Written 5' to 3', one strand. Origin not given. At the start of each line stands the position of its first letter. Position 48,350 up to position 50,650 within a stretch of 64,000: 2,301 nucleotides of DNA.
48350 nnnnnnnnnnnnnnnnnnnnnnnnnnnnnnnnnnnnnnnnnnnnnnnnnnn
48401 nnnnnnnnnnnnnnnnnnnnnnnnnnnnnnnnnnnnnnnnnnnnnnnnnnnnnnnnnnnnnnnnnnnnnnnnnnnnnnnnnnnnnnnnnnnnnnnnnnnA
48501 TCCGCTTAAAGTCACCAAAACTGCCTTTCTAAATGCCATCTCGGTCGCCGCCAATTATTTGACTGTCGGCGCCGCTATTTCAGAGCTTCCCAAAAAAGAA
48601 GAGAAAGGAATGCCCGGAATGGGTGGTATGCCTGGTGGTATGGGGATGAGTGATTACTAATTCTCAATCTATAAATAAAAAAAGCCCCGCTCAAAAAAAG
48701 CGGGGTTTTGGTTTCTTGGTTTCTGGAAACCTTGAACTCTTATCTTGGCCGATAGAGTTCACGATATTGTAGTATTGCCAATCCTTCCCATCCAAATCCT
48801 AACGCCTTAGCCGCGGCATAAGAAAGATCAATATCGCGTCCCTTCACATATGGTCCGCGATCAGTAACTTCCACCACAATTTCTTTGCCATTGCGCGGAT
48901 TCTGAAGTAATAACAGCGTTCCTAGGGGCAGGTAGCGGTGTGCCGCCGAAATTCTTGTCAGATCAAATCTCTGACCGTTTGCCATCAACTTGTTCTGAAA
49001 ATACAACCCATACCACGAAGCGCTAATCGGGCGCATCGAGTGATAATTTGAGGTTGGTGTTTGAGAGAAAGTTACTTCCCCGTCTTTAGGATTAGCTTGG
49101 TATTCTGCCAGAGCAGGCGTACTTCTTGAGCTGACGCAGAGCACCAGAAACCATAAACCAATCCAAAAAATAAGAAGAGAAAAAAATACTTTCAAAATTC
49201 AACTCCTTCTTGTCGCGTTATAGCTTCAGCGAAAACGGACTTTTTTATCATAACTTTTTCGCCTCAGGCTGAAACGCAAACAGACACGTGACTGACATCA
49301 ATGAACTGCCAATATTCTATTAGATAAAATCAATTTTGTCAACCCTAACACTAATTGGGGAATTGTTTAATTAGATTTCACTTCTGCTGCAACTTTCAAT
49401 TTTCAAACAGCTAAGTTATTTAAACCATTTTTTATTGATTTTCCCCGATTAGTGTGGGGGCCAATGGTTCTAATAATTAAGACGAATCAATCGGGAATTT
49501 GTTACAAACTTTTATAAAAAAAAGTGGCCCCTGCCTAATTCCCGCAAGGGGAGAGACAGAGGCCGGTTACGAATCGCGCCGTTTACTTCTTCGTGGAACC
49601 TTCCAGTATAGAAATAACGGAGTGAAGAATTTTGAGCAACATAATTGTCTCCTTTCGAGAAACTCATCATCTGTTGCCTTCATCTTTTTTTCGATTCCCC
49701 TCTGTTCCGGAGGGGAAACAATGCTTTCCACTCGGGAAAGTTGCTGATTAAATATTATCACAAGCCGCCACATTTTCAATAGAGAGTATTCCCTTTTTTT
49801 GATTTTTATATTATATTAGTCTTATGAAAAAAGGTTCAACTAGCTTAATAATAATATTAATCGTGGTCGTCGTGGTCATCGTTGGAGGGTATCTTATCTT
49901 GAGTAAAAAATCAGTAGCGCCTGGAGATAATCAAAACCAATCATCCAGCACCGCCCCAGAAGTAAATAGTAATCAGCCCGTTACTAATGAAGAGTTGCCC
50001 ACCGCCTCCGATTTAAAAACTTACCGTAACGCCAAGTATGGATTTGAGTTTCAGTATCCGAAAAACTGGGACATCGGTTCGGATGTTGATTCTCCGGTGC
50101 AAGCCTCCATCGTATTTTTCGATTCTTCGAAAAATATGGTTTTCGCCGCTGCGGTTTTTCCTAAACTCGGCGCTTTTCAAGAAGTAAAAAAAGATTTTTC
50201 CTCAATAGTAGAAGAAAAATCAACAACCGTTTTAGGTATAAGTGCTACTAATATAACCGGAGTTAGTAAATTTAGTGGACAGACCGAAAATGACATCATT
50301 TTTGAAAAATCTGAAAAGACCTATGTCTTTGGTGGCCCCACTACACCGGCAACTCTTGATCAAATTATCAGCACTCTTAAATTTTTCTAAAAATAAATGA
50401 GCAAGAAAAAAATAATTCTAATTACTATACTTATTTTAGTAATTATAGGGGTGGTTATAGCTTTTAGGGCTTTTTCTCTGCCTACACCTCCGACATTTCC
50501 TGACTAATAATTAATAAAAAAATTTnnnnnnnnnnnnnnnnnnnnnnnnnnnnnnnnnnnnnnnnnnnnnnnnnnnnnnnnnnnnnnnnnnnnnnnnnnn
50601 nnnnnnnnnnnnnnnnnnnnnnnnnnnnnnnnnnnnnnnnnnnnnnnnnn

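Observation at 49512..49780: Second promoter/terminator-bounded minus-strand transcript carrying a 19-codon ORF with a perfect SD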

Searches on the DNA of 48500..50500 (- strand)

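Call 4: search_rna_families(source=window, start=48500, end=50500, threshold=evalue, max_evalue=10, show_alignments=3)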
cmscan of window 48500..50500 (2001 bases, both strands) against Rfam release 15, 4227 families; matches with E-value up to 10: 31.
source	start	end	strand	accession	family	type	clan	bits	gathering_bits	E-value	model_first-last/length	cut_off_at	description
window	48615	48717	+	RF01772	rnk_pseudo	Cis-reg; leader;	-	27.8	55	0.044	1-108/108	no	Pseudomonas rnk leader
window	48674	48830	-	RF00515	PyrR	Cis-reg;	-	26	54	0.7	1-115/115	no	PyrR binding site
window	48676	48770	-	RF00506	Thr_leader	Cis-reg; leader;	-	25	55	0.064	1-118/118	no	Threonine operon leader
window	48648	48716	+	RF02064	STnc370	Gene; sRNA;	-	23.2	54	4.7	1-71/71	no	Enterobacterial sRNA STnc370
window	48594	48742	-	RF01770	rimP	Cis-reg; leader;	-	22.5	47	0.97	1-102/102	no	Gammaprotebacteria rimP leader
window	48627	48713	+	RF00513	Trp_leader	Cis-reg; leader;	-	22.3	41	0.15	1-100/100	no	Tryptophan operon leader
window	48674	48790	-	RF01772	rnk_pseudo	Cis-reg; leader;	-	22.1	55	0.78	1-108/108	no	Pseudomonas rnk leader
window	48675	48747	-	RF01859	Phe_leader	Cis-reg; leader;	-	21.4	55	1.5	1-125/125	no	Phenylalanine leader peptide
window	48583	48607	-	RF01328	CRISPR-DR17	Gene; CRISPR;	CL00014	20.3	42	1.4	1-25/25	no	CRISPR RNA direct repeat element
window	48677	48777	-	RF00512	Leu_leader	Cis-reg; leader;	-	20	50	0.44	1-148/148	no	Leucine operon leader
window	49412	49503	+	RF01859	Phe_leader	Cis-reg; leader;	-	19.9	55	3.1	1-125/125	no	Phenylalanine leader peptide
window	48647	48712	+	RF02901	AaHKsRNA41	Gene; sRNA;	-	19.8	97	0.1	1-187/187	no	Aggregatibacter sRNA 41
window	49637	49676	-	RF01651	ceN69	Gene; snRNA; snoRNA; CD-box;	-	19.6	45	1.3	1-107/107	no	Caenorhabditis snoRNA ceN69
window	48638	48715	+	RF00506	Thr_leader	Cis-reg; leader;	-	19.4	55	1.4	1-118/118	no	Threonine operon leader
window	48643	48709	+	RF01393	isrJ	Gene; sRNA;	-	19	37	1.8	1-75/75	no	isrJ Hfq binding RNA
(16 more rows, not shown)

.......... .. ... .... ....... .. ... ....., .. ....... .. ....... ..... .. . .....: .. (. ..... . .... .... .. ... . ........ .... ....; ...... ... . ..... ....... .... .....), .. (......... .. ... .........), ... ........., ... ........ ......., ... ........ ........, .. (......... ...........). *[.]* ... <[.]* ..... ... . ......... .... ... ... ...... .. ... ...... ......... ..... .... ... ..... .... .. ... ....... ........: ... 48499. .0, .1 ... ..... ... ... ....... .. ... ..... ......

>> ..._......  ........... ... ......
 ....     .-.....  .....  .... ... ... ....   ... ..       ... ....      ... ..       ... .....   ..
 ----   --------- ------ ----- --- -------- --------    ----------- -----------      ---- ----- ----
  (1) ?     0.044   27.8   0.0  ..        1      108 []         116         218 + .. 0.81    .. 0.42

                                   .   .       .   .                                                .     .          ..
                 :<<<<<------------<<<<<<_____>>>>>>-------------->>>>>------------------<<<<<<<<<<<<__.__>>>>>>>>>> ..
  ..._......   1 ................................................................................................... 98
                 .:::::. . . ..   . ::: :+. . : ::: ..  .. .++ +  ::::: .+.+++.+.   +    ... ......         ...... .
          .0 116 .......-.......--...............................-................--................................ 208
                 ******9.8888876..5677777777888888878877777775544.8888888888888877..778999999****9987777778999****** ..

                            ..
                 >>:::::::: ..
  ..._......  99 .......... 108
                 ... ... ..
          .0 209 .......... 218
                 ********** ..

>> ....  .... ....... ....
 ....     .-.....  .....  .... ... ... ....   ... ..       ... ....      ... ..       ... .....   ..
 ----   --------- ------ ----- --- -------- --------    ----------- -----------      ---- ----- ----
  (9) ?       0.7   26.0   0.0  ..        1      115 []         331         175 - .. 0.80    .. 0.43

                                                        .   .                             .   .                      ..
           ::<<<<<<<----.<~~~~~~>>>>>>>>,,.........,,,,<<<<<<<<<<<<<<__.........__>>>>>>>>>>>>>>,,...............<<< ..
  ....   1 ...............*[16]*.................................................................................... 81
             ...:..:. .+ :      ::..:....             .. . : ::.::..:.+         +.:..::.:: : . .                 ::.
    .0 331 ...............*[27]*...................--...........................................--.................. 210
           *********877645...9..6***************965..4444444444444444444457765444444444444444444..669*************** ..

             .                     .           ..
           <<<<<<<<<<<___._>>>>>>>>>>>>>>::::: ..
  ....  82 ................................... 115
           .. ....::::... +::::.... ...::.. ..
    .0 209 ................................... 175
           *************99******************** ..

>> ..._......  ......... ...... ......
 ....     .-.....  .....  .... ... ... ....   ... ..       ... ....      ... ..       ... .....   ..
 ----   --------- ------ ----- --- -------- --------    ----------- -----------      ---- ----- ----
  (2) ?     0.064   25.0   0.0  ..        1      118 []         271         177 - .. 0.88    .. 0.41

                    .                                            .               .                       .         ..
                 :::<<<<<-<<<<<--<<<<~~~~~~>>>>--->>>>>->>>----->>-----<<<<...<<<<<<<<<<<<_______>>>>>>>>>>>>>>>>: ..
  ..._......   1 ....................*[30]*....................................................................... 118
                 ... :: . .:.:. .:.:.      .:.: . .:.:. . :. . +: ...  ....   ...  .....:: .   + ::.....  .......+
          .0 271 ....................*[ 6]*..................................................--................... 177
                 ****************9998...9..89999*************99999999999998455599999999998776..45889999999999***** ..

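Call 62: build_rna_model(alignment_id=A4)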
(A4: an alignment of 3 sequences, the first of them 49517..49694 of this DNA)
Model R1 built from alignment A4 (3 sequences, 180 columns); structure: RNAalifold consensus.
model positions 169; base pairs 48; branch points 2; effective number of sequences 1.03; information 0.59 bits per position. Calibrated on 0.2 Mb of random sequence (short: E-values are rough).
structure used (alignment columns):
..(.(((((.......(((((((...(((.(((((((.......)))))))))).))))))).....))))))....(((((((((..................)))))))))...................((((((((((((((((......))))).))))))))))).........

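Call 64: search_with_rna_model(model_id=R1, sources=[window, L003, L004, L005, L006, L007, L008, L009, L010, L011, L012, L013, L014, L015, L016, L017, L018, L019, L020, L021, L022, L023, L024, L025, L026, L027, L028, L029, L030, L031, L032, L033, L034, L035, L036, L037, L038, L039, L040, L041, L042, L043, L044, L045, L046, L047, L048, L049, L050, L051, L052, L053, L054, L055, L056, L057, L059, L060, L061, L063, L064, L065, L067, L069, L071, L075, L076, L078, L079, L080, L081, L083, L084, L087, L088, L089, L090, L091, L096, L101, L102, L120, L121, L122, L123, L124, L125], max_evalue=10)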
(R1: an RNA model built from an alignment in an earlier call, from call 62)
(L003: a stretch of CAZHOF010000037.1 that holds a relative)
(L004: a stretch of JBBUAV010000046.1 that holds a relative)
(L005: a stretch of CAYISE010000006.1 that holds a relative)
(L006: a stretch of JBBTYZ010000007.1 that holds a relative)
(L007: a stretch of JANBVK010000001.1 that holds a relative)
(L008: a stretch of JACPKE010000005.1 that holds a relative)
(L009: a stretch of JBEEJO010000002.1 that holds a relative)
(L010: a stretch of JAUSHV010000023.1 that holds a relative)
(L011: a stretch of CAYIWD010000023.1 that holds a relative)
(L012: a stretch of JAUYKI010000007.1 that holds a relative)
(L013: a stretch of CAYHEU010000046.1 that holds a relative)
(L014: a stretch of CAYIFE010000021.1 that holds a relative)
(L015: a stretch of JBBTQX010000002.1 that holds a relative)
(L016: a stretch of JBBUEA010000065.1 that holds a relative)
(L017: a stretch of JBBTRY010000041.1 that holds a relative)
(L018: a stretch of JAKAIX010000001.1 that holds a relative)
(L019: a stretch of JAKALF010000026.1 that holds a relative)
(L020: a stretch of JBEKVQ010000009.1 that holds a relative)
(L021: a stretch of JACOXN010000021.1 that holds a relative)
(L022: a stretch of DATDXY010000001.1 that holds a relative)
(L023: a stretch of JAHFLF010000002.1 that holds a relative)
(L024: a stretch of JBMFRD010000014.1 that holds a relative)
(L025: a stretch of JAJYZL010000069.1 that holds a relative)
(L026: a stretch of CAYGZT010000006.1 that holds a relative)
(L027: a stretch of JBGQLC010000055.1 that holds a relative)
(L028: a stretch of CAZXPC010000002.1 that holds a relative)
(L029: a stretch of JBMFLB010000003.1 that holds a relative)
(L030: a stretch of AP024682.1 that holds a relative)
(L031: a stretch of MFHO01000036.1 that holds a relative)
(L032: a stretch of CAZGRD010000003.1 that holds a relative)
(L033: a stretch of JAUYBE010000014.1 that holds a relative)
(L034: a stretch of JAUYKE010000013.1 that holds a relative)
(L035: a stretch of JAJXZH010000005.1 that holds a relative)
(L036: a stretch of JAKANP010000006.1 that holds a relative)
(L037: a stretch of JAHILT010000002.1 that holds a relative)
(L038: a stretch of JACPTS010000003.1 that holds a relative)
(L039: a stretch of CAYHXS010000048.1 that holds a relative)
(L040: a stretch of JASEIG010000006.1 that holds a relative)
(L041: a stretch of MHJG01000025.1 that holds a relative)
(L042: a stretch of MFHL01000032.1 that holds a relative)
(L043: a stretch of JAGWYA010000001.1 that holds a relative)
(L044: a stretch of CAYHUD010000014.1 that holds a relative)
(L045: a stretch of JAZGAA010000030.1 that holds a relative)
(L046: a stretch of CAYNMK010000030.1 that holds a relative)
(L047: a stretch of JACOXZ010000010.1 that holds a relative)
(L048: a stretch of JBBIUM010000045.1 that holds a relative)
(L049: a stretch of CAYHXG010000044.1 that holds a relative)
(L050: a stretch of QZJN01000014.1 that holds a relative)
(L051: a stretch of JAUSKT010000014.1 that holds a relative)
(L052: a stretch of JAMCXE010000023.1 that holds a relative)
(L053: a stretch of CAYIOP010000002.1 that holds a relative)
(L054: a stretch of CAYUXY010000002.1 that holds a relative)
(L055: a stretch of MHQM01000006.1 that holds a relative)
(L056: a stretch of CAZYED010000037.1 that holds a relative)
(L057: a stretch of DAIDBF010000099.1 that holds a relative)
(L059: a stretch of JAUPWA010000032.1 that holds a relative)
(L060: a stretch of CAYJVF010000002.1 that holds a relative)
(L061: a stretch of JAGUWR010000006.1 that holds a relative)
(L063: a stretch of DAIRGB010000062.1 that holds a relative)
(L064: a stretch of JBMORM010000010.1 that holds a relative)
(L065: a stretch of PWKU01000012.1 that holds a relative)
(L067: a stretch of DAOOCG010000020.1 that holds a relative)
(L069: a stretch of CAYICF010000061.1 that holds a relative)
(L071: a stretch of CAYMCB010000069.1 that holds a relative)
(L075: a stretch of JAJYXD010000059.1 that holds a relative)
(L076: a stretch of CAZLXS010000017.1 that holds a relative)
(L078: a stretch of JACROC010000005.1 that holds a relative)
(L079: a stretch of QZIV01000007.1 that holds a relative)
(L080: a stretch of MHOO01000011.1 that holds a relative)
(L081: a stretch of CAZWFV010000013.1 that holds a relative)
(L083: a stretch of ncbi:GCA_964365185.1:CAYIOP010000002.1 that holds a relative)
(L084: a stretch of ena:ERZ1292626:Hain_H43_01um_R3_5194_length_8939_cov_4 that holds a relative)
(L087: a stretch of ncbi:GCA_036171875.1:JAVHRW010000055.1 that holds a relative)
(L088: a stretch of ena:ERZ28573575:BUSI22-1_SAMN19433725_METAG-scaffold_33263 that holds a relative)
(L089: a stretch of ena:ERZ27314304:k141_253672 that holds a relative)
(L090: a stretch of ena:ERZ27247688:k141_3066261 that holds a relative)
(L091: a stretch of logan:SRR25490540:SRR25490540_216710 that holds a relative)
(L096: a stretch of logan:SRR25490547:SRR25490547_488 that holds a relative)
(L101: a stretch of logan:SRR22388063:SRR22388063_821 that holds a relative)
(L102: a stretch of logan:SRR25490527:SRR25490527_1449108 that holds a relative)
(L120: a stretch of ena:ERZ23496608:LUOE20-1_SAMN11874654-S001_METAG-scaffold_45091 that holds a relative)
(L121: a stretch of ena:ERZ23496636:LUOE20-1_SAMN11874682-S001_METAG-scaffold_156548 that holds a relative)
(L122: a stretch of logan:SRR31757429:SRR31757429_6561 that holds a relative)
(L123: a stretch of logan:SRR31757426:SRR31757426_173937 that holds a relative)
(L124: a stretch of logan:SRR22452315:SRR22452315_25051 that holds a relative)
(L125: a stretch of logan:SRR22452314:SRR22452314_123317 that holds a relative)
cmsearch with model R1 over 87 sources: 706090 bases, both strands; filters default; matches with E-value up to 10: 10.
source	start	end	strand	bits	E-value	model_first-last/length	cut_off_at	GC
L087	4506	4674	+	200.8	1.1e-44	1-169/169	no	0.45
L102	1173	1341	+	200.8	1.1e-44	1-169/169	no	0.45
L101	4012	4180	-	199.2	2.5e-44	1-169/169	no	0.42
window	49517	49694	-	153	2e-33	1-169/169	no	0.44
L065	3865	3962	+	19.3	0.078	1-169/169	no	0.36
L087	4631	4669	-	13.7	1.6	122-160/169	no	0.56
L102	1298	1336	-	13.7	1.6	122-160/169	no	0.56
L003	3592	3744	-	13.1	2.3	1-169/169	no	0.52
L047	1838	1939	+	12.9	2.5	1-169/169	no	0.3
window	3230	3369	+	12.6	3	1-169/169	no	0.33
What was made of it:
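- Tried and rejected: Covariance model R1 of P2-P3-terminator: no paralogue in the window and no homologue in 86 loci (call 64).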

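Call 79: search_dna_similar(query=window:49296-49830:-, collection=phages, mode=distant, max_evalue=0.01, max_rows=10)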
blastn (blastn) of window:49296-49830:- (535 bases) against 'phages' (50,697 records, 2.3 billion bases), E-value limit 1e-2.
No match.

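Call 80: search_dna_similar(query=window:49296-49830:-, collection=plasmids, mode=distant, max_evalue=0.01, max_rows=10)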
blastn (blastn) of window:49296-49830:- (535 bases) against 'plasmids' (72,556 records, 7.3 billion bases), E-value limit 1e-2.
No match.
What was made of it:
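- Tried and rejected: Phage and plasmid origin: no blastn match (calls 79, 80).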
